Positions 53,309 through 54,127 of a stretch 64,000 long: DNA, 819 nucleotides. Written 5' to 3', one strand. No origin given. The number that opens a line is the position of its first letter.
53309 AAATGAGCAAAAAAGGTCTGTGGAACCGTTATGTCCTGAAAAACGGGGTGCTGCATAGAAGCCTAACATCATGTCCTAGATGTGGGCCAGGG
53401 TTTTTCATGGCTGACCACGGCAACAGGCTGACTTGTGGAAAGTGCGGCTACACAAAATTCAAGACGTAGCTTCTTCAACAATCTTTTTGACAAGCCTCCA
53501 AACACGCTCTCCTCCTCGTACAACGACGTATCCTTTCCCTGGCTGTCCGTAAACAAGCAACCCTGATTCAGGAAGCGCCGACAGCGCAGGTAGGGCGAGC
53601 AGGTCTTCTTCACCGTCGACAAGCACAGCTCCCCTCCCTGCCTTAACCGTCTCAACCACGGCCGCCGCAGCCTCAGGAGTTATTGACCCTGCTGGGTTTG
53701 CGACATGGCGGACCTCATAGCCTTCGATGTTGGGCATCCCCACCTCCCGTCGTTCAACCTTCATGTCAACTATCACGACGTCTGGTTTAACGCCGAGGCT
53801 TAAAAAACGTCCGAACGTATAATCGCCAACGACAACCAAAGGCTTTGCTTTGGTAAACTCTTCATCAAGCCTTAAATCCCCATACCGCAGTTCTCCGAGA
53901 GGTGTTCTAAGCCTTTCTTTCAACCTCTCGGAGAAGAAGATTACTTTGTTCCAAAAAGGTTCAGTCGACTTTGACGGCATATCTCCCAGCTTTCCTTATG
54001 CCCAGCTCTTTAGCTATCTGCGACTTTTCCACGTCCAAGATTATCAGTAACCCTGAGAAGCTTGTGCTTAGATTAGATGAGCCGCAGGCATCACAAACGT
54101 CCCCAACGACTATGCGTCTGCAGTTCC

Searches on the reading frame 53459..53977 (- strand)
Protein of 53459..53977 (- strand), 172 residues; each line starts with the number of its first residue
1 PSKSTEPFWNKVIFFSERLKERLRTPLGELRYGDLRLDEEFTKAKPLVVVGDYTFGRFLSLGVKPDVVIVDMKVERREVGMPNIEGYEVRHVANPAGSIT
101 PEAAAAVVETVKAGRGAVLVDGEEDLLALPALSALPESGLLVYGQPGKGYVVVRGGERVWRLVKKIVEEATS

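Call 26: search_protein_families(library=pfam, proteins=[window:53459-53977:-], max_evalue=0.00001)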
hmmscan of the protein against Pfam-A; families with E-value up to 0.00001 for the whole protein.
window:53459-53977:- (172 aa): 1 family
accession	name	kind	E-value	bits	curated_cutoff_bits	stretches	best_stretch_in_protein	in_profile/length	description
PF04019.17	DUF359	-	1.1e-27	96.5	25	1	58-169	5-124/126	Protein of unknown function (DUF359)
